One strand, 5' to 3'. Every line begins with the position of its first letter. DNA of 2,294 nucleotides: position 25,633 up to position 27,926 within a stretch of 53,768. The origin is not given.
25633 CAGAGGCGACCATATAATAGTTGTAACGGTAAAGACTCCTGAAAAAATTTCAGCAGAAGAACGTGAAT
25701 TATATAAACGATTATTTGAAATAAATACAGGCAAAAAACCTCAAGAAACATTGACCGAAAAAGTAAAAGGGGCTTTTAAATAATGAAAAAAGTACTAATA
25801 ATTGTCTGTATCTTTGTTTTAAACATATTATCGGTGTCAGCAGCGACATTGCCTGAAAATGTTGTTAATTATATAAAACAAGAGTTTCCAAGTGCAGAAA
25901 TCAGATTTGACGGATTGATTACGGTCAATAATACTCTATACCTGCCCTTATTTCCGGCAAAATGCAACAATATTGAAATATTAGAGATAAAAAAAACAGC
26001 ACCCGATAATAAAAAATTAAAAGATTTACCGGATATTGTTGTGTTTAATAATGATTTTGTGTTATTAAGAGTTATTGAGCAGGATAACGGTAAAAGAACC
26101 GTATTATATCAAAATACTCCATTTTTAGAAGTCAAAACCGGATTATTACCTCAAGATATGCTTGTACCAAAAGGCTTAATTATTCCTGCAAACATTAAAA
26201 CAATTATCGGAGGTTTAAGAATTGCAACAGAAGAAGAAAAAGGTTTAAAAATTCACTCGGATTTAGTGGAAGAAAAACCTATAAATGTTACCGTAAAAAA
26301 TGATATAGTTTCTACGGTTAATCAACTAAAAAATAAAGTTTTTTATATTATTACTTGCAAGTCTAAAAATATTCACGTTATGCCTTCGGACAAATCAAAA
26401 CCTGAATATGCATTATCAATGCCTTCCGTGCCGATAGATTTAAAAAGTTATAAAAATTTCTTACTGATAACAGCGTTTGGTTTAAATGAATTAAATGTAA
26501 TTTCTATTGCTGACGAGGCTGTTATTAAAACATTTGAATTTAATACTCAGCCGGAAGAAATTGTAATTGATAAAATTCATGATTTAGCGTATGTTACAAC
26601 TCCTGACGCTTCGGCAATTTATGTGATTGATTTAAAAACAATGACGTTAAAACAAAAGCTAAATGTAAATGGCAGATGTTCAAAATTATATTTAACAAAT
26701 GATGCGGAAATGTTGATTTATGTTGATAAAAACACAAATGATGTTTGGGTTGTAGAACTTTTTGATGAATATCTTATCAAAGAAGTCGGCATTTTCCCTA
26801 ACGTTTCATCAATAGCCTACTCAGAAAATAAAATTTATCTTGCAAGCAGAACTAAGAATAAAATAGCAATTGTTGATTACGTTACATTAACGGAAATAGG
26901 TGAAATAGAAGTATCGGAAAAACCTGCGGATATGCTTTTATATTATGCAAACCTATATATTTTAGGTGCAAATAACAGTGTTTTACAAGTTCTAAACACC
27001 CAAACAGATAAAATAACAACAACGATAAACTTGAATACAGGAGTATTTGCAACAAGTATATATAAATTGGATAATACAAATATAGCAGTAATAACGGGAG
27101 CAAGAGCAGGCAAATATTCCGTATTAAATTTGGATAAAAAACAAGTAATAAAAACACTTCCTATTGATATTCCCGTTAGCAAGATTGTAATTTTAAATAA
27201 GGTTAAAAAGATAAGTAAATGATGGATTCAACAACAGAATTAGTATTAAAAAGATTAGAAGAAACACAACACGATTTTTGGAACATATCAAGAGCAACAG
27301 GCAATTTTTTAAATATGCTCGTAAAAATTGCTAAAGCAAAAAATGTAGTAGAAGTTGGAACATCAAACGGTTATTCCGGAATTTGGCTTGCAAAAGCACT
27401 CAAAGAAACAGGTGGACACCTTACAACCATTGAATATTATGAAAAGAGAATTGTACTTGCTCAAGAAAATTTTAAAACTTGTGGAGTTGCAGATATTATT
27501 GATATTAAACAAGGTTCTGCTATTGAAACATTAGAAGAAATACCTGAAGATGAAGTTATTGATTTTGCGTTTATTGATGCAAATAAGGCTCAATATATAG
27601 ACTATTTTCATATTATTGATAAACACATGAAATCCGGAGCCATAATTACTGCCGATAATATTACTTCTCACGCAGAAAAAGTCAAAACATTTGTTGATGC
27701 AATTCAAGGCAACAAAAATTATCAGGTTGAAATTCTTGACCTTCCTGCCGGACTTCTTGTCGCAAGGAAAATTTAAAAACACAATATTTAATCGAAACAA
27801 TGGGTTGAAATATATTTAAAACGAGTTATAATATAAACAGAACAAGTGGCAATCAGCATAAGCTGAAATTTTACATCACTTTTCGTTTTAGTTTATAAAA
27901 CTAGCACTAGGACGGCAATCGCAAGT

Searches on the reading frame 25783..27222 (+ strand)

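Call 36: search_protein_families(library=pfam, proteins=[window:25783-27222:+], max_evalue=10)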
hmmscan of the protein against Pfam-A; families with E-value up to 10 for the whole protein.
window:25783-27222:+ (479 aa): 8 families
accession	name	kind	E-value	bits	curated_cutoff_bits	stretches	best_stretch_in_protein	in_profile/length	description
PF13570.13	Beta-prop_ACSF4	-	0.00023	21.1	133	1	236-457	30-250/329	Beta-alanine-activating enzyme, beta-propeller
PF25168.1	Beta-prop_WDR36-Utp21_2nd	-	0.0017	18.1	84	1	226-381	170-324/335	WDR36/Utp21 second beta-propeller domain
PF25174.1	Beta-prop_THOC3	-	0.0036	16.8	305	1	258-377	50-169/272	THOC3 beta-propeller domain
PF25171.1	Beta-prop_WDR36-Utp21_1st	-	0.0045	16.9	80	1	340-460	29-147/266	WDR36/Utp21 first beta-propeller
PF25172.1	Beta-prop_WDR3_2nd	-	0.012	15.3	140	1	341-441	2-100/293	WDR3 second beta-propeller domain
PF23743.1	Beta-prop_BBS7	-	0.012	15.3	27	2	392-458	143-209/299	BBS7 beta-propeller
PF24814.1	WD40_Prp19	-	0.018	14.6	320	1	340-421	179-262/281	Prp19 WD40 domain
PF12754.13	Get5_N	-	0.034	14.8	29.1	1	169-266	14-112/151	Get5, N-terminal domain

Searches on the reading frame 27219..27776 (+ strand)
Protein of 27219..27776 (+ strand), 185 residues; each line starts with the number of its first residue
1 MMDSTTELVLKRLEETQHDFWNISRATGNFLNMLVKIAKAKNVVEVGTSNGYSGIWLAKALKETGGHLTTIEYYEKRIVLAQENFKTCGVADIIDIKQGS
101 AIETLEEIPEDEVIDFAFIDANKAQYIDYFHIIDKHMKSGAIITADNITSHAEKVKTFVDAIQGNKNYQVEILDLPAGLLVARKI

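Call 13: find_encoding_contigs(protein=window:27219-27776:+, flank=3000, max_places=10)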
Protein window:27219-27776:+ (185 aa): 7 contigs read that carry it; 4 places shown.
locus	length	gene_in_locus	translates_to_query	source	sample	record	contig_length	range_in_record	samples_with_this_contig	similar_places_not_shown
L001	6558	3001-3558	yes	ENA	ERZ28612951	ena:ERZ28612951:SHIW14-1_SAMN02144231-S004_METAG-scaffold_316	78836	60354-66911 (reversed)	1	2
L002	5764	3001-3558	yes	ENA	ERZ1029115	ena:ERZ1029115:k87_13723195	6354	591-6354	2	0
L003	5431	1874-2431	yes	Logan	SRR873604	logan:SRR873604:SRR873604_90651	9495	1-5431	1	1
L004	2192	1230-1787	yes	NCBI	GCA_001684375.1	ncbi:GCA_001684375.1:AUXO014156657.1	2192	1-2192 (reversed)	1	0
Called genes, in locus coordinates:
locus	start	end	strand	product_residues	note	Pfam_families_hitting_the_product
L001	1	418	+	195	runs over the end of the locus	PF01025:GrpE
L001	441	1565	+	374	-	PF00226:DnaJ, PF01556:DnaJ_C, PF27659:CHP02642 (faint), PF00684:DnaJ_CXXCXGXG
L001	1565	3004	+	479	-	-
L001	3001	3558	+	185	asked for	PF01596:Methyltransf_3, PF08704:GCD14 (weak), PF13578:Methyltransf_24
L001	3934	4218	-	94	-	-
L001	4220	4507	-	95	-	-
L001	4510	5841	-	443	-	PF00009:GTP_EFTU (weak), PF01926:MMR_HSR1, PF02421:FeoB_N, PF00009:GTP_EFTU, PF01926:MMR_HSR1, PF02421:FeoB_N, PF04548:AIG1 (weak), PF14714:KH_dom-like, +6 more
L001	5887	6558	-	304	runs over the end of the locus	PF02899:Phage_int_SAM_1, PF00589:Phage_integrase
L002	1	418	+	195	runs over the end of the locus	PF01025:GrpE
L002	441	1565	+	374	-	PF00226:DnaJ, PF01556:DnaJ_C, PF00684:DnaJ_CXXCXGXG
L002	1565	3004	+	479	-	-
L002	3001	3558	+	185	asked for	PF01596:Methyltransf_3, PF08704:GCD14 (weak), PF13578:Methyltransf_24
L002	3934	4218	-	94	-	-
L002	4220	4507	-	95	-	-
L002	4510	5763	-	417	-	?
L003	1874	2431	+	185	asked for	PF01596:Methyltransf_3, PF08704:GCD14 (weak), PF13578:Methyltransf_24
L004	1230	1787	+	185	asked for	PF01596:Methyltransf_3, PF08704:GCD14 (weak), PF13578:Methyltransf_24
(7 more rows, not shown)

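Call 35: find_homologous_proteins(query=window:27219-27776:+, max_evalue=1e-20)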
Query window:27219-27776:+ (185 aa): 1450 proteins with E <= 1e-20 among 1635 candidates; the best 120 are listed.
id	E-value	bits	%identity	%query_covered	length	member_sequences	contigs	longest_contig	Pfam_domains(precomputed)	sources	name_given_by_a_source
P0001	5.0e-109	380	95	99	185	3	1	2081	PF01596.24,PF08704.17,PF13578.13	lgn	-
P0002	1.7e-108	378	92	100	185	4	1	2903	PF13847.13,PF01596.24,PF08704.17,PF13578.13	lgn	-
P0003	1.7e-108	378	93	99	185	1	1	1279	PF13847.13,PF01596.24,PF08704.17,PF13578.13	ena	-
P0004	2.5e-106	371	91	99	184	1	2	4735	PF13847.13,PF01596.24,PF08704.17,PF13578.13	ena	-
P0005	4.9e-106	370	90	100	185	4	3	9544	PF01596.24,PF08704.17,PF13578.13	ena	-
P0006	2.6e-105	368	91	100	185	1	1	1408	PF01596.24,PF08704.17,PF13578.13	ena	-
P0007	5.6e-105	367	90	100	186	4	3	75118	PF01596.24,PF08704.17,PF13578.13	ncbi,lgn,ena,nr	ncbi:O-methyltransferase [bacterium]|nr:O-methyltransferase [bacterium]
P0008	2.1e-104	365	90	99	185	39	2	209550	PF01596.24,PF08704.17,PF13578.13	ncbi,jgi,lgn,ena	-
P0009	9.7e-104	363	87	99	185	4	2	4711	PF13847.13,PF01596.24,PF08704.17,PF13578.13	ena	-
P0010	5.4e-103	360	86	100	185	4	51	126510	PF01596.24,PF08704.17,PF13578.13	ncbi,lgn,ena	-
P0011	6.4e-103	360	90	100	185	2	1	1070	PF01596.24,PF08704.17,PF13578.13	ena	-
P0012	7.5e-103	360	88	99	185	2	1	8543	PF01596.24,PF08704.17,PF13578.13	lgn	-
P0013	8.4e-101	353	86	99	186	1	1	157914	PF13847.13,PF01596.24,PF08704.17,PF13578.13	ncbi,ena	ncbi:MAG: O-methyltransferase [Candidatus Gastranaerophilaceae bacterium]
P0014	1.4e-100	352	86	99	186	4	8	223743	PF13847.13,PF01596.24,PF08704.17,PF13578.13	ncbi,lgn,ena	-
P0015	1.6e-100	352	87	99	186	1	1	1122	PF01596.24,PF08704.17,PF13578.13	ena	-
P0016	1.8e-100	352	86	99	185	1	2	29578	PF01596.24,PF08704.17,PF13578.13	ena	-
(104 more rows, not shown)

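Call 37: find_encoding_contigs(protein=P0008, flank=2500, max_places=2)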
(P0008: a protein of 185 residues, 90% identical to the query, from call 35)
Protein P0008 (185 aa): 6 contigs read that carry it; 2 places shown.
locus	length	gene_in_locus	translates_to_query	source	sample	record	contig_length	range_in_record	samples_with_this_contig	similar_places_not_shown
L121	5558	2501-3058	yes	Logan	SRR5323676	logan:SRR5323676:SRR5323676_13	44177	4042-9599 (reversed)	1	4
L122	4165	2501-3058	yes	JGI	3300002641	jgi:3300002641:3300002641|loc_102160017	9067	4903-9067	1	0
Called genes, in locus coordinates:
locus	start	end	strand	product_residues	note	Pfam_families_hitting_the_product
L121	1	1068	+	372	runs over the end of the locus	PF00226:DnaJ, PF01556:DnaJ_C, PF15777:Anti-TRAP (weak), PF00684:DnaJ_CXXCXGXG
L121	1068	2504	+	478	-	PF25174:Beta-prop_THOC3 (faint)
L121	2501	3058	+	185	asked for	PF01596:Methyltransf_3, PF08704:GCD14 (weak), PF13578:Methyltransf_24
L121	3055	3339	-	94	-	-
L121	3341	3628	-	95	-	-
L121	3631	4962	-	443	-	PF00009:GTP_EFTU (weak), PF01926:MMR_HSR1, PF02421:FeoB_N, PF00009:GTP_EFTU, PF01926:MMR_HSR1, PF02421:FeoB_N, PF04548:AIG1 (weak), PF14714:KH_dom-like, +6 more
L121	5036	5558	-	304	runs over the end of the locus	PF02899:Phage_int_SAM_1, PF00589:Phage_integrase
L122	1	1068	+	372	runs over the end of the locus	PF00226:DnaJ, PF01556:DnaJ_C, PF15777:Anti-TRAP (weak), PF00684:DnaJ_CXXCXGXG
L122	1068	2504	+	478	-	PF25174:Beta-prop_THOC3 (faint)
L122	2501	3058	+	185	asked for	PF01596:Methyltransf_3, PF08704:GCD14 (weak), PF13578:Methyltransf_24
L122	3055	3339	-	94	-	-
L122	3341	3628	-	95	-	-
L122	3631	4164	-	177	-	?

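Call 38: find_encoding_contigs(protein=P0010, flank=2500, max_places=2)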
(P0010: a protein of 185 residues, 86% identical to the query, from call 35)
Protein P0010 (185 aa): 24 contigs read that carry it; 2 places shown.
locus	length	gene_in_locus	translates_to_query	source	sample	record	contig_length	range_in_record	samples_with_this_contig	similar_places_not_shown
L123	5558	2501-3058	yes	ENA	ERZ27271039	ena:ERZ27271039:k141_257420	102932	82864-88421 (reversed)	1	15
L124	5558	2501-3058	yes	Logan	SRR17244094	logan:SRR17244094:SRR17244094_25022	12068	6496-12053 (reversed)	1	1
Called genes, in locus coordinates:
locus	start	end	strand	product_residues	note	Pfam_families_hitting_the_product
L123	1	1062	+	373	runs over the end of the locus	PF00226:DnaJ, PF01556:DnaJ_C, PF27659:CHP02642 (faint), PF00684:DnaJ_CXXCXGXG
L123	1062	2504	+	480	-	-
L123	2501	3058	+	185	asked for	PF01596:Methyltransf_3, PF08704:GCD14 (weak), PF13578:Methyltransf_24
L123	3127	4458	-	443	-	PF00009:GTP_EFTU (weak), PF01926:MMR_HSR1, PF02421:FeoB_N, PF00009:GTP_EFTU, PF01926:MMR_HSR1, PF02421:FeoB_N, PF04548:AIG1 (weak), PF14714:KH_dom-like, +6 more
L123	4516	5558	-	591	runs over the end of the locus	-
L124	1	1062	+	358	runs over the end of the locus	?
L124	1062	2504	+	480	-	-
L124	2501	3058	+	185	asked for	PF01596:Methyltransf_3, PF08704:GCD14 (weak), PF13578:Methyltransf_24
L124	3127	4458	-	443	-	PF00009:GTP_EFTU (weak), PF01926:MMR_HSR1, PF02421:FeoB_N, PF00009:GTP_EFTU, PF01926:MMR_HSR1, PF02421:FeoB_N, PF04548:AIG1 (weak), PF14714:KH_dom-like, +6 more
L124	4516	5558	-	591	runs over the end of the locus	-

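Call 39: find_encoding_contigs(protein=P0013, flank=2500, max_places=2)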
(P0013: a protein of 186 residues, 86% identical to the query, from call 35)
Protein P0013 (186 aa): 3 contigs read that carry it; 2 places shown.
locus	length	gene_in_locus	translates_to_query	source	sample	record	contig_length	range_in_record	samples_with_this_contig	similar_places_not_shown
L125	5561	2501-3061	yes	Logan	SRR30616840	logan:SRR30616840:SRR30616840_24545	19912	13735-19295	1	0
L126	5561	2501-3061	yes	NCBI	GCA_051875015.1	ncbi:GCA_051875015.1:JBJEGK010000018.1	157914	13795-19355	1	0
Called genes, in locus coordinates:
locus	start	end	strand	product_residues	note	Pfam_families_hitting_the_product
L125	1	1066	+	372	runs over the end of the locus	PF00226:DnaJ, PF01556:DnaJ_C, PF00684:DnaJ_CXXCXGXG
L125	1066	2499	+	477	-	-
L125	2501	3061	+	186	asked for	PF01596:Methyltransf_3, PF08704:GCD14, PF13847:Methyltransf_31, PF13578:Methyltransf_24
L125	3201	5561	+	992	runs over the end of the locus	?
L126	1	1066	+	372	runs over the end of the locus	PF00226:DnaJ, PF01556:DnaJ_C, PF00684:DnaJ_CXXCXGXG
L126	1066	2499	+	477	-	-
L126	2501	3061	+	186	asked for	PF01596:Methyltransf_3, PF08704:GCD14, PF13847:Methyltransf_31, PF13578:Methyltransf_24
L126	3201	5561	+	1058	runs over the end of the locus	PF04851:ResIII, PF00176:SNF2-rel_dom, PF00270:DEAD, PF00271:Helicase_C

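Call 40: find_encoding_contigs(protein=P0014, flank=2500, max_places=2)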
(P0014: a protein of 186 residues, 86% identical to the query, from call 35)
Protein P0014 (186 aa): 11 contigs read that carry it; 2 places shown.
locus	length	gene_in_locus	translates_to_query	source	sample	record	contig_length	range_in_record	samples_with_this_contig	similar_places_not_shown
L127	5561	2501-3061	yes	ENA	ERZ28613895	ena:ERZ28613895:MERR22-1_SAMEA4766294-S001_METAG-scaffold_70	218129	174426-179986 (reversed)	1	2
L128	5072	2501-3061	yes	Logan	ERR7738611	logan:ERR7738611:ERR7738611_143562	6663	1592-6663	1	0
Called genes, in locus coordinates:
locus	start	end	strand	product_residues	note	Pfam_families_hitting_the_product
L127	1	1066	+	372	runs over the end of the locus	PF00226:DnaJ, PF01556:DnaJ_C, PF00684:DnaJ_CXXCXGXG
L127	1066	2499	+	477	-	-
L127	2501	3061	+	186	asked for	PF01596:Methyltransf_3, PF08704:GCD14, PF13847:Methyltransf_31, PF13578:Methyltransf_24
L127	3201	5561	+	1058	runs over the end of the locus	PF04851:ResIII, PF00176:SNF2-rel_dom, PF00271:Helicase_C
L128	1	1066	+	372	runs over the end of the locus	PF00226:DnaJ, PF01556:DnaJ_C, PF00684:DnaJ_CXXCXGXG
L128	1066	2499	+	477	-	-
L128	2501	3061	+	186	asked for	PF01596:Methyltransf_3, PF08704:GCD14, PF13847:Methyltransf_31, PF13578:Methyltransf_24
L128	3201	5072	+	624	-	?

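Call 89: find_encoding_contigs(protein=P0007, flank=1500, max_places=2)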
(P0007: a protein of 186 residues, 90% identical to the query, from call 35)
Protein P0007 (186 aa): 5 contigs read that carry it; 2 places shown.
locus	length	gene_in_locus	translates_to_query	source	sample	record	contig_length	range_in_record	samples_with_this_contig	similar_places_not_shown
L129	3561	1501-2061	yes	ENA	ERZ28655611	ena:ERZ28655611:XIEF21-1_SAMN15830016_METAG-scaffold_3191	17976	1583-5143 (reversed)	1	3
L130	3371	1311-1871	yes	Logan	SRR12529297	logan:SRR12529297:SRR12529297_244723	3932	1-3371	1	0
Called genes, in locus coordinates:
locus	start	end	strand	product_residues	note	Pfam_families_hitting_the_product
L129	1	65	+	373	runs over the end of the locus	PF00226:DnaJ, PF01556:DnaJ_C, PF00684:DnaJ_CXXCXGXG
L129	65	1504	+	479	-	-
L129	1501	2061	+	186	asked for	PF01596:Methyltransf_3, PF08704:GCD14 (weak), PF13578:Methyltransf_24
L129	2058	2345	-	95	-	-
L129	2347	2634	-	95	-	-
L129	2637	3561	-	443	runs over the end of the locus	PF00009:GTP_EFTU (weak), PF01926:MMR_HSR1, PF02421:FeoB_N, PF00009:GTP_EFTU, PF01926:MMR_HSR1, PF02421:FeoB_N, PF04548:AIG1 (weak), PF14714:KH_dom-like, +6 more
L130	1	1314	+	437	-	?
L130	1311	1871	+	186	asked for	PF01596:Methyltransf_3, PF08704:GCD14 (weak), PF13578:Methyltransf_24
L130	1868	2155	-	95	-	-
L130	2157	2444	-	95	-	-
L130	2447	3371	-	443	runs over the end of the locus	PF00009:GTP_EFTU (weak), PF01926:MMR_HSR1, PF02421:FeoB_N, PF00009:GTP_EFTU, PF01926:MMR_HSR1, PF02421:FeoB_N, PF04548:AIG1 (weak), PF14714:KH_dom-like, +6 more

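Call 90: find_encoding_contigs(protein=P0005, flank=1500, max_places=2)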
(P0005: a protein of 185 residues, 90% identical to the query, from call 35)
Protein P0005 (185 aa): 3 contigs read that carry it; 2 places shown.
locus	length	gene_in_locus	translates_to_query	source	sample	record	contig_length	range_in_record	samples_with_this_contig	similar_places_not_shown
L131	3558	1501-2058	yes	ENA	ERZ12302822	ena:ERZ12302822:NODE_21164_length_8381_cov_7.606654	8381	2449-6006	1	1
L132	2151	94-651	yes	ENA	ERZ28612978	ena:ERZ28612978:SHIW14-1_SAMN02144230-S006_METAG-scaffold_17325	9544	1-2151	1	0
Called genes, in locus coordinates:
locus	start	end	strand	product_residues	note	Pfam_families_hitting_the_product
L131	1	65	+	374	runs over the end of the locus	PF00226:DnaJ, PF01556:DnaJ_C, PF15777:Anti-TRAP (weak), PF27659:CHP02642 (faint), PF00684:DnaJ_CXXCXGXG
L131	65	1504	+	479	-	PF13570:Beta-prop_ACSF4 (faint)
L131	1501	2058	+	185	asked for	PF01596:Methyltransf_3, PF08704:GCD14 (weak), PF13578:Methyltransf_24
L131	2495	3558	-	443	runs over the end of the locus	PF00009:GTP_EFTU (weak), PF01926:MMR_HSR1, PF02421:FeoB_N, PF00009:GTP_EFTU, PF01926:MMR_HSR1, PF02421:FeoB_N, PF04548:AIG1 (weak), PF14714:KH_dom-like, +6 more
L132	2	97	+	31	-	?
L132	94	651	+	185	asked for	PF01596:Methyltransf_3, PF08704:GCD14 (weak), PF13578:Methyltransf_24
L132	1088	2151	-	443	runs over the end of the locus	PF00009:GTP_EFTU (weak), PF01926:MMR_HSR1, PF02421:FeoB_N, PF00009:GTP_EFTU, PF01926:MMR_HSR1, PF02421:FeoB_N, PF04548:AIG1 (weak), PF14714:KH_dom-like, +6 more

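Call 91: find_encoding_contigs(protein=P0012, flank=1500, max_places=2)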
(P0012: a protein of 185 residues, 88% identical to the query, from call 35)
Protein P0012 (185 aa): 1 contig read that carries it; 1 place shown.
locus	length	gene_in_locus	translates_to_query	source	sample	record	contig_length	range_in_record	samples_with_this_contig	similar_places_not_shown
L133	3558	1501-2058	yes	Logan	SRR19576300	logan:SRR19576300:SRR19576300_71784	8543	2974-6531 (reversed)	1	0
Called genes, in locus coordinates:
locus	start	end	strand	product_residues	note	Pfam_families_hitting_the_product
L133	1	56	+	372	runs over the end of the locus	PF00226:DnaJ, PF01556:DnaJ_C, PF15777:Anti-TRAP (faint), PF00684:DnaJ_CXXCXGXG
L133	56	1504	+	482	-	-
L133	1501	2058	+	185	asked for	PF01596:Methyltransf_3, PF08704:GCD14 (weak), PF13578:Methyltransf_24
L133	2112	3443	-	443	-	PF00009:GTP_EFTU (weak), PF01926:MMR_HSR1, PF02421:FeoB_N, PF00009:GTP_EFTU, PF01926:MMR_HSR1, PF02421:FeoB_N, PF04548:AIG1, PF14714:KH_dom-like, +7 more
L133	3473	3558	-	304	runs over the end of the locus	PF02899:Phage_int_SAM_1, PF00589:Phage_integrase, PF22823:MrpR_C_cat (faint)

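Call 92: find_encoding_contigs(protein=P0016, flank=1500, max_places=2)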
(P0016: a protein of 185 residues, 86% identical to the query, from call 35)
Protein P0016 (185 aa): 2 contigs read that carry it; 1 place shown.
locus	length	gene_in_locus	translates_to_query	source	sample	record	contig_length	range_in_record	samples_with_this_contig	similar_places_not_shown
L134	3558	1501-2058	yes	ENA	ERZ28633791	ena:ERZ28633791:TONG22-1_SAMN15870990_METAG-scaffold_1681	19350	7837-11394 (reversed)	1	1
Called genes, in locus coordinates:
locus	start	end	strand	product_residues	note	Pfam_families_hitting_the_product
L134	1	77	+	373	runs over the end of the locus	PF00226:DnaJ, PF01556:DnaJ_C, PF15777:Anti-TRAP (faint), PF27659:CHP02642 (faint), PF00684:DnaJ_CXXCXGXG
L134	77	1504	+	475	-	-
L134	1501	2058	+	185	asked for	PF01596:Methyltransf_3, PF08704:GCD14 (weak), PF13578:Methyltransf_24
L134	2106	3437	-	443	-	PF00009:GTP_EFTU (weak), PF01926:MMR_HSR1, PF02421:FeoB_N, PF00009:GTP_EFTU, PF01926:MMR_HSR1, PF02421:FeoB_N, PF04548:AIG1 (weak), PF14714:KH_dom-like, +7 more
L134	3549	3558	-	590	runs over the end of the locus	-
